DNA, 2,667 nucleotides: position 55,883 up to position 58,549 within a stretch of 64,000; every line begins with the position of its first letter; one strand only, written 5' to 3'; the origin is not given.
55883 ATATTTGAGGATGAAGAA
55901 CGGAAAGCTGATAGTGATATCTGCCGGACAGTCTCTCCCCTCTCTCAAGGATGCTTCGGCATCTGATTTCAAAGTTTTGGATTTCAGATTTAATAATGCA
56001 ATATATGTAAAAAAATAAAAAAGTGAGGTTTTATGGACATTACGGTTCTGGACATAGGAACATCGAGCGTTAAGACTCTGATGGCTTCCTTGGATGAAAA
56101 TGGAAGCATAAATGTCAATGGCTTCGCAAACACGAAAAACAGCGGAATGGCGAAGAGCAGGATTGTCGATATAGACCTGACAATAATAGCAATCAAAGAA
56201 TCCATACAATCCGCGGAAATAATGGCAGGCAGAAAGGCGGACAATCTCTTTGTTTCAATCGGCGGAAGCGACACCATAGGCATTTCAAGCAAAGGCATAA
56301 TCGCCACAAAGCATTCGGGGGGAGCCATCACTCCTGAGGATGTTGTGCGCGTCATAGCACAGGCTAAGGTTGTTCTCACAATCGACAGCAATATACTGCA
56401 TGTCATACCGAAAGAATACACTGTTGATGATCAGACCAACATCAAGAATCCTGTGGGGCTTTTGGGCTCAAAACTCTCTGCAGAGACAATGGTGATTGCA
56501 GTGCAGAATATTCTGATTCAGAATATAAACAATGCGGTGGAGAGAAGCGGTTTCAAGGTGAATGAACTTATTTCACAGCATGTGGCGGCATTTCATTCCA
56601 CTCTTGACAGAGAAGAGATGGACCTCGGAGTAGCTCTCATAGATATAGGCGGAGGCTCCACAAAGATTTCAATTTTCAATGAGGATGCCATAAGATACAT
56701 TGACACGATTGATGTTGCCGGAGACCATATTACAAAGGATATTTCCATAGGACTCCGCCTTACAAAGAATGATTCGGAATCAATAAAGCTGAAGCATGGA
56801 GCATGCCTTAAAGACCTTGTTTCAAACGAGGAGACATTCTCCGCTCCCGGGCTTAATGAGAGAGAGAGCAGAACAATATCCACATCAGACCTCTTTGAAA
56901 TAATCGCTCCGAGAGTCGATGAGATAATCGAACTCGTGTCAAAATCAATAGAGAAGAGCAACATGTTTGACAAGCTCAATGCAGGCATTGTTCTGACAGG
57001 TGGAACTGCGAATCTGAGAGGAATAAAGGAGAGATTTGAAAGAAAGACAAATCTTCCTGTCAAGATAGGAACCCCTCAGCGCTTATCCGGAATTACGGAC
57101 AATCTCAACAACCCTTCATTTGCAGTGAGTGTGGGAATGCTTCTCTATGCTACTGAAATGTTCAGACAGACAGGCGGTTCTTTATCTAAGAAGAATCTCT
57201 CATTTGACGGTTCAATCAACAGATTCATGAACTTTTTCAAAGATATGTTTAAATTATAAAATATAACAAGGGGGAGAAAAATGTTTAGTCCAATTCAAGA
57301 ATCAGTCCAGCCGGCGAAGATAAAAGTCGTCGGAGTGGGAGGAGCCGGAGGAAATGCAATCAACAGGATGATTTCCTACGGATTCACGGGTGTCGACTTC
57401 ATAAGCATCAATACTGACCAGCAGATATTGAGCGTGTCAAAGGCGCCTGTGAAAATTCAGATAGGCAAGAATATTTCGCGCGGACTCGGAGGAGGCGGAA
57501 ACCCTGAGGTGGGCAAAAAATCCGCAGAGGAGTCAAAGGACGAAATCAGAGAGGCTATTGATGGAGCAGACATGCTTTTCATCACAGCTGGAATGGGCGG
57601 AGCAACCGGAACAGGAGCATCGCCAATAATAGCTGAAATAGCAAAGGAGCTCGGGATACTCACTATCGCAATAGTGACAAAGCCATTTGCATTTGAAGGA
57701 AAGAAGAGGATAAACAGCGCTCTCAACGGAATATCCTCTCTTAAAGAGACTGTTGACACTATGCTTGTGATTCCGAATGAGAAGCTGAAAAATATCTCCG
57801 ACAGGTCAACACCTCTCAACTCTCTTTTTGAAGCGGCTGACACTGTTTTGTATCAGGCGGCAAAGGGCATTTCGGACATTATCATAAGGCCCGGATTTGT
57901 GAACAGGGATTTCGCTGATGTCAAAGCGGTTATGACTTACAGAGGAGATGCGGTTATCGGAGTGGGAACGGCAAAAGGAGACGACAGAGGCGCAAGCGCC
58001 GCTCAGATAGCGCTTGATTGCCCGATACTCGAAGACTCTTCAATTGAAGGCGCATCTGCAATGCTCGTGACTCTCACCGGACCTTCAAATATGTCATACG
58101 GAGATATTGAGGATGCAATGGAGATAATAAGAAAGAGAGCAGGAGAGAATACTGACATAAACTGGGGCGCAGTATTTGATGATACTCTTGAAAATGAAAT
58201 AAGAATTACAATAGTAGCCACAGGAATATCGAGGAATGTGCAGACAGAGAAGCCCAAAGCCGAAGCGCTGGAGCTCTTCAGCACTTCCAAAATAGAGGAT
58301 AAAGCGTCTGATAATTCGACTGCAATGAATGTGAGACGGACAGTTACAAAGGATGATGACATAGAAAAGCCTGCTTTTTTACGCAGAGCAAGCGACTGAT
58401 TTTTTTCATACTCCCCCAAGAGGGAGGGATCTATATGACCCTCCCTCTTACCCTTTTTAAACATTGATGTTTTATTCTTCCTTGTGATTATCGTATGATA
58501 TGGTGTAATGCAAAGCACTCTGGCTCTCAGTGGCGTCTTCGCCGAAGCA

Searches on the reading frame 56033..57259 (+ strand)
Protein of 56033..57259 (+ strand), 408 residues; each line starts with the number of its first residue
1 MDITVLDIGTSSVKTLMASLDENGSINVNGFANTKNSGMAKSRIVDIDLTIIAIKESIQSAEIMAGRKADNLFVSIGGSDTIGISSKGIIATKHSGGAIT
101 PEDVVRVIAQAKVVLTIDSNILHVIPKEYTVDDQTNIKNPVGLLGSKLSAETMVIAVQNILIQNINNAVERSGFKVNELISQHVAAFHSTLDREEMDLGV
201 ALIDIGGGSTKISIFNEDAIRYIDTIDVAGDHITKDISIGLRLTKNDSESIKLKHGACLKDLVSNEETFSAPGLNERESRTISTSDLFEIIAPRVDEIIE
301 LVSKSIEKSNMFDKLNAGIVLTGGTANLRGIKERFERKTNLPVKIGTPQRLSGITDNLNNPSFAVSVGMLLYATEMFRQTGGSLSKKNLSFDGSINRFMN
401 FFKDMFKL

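Call 65: search_protein_families(library=pfam, proteins=[window:56033-57259:+], max_evalue=0.00001)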
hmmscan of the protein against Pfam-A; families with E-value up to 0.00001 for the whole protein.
window:56033-57259:+ (408 aa): 4 families
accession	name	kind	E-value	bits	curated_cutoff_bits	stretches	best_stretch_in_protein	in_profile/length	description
PF14450.12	FtsA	-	9.9e-37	126.6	31.8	1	201-368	1-127/127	Cell division protein FtsA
PF02491.25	SHS2_FTSA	-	2.1e-19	70.1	25.4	1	78-155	1-78/79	SHS2 domain inserted in FTSA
PF06723.19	MreB_Mbl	-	7.9e-17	61.5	27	1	162-346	109-304/327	MreB/Mbl protein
PF11104.14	PilM_2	-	6e-10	39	27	0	184-254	166-236/340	Type IV pilus assembly protein PilM;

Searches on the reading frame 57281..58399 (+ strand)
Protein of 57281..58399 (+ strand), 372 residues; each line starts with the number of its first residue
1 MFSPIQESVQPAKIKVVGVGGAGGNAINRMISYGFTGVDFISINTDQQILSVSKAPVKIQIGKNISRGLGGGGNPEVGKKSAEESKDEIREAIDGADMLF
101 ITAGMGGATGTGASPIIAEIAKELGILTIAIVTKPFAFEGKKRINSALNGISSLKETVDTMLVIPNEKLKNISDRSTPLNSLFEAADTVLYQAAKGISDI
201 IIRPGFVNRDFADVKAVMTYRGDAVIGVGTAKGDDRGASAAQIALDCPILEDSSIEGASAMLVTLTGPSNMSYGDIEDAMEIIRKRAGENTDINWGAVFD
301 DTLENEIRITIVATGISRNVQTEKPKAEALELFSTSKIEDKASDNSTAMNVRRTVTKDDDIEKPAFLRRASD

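Call 65: search_protein_families(library=pfam, proteins=[window:57281-58399:+], max_evalue=0.00001)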
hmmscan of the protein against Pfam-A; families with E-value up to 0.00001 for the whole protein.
window:57281-58399:+ (372 aa): 2 families
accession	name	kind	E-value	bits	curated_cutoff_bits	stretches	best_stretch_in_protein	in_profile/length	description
PF00091.31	Tubulin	-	1e-49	169.8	33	1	13-173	1-189/190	Tubulin/FtsZ family, GTPase domain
PF12327.13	FtsZ_C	-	2.6e-25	89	27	1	222-316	1-94/95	FtsZ family, C-terminal domain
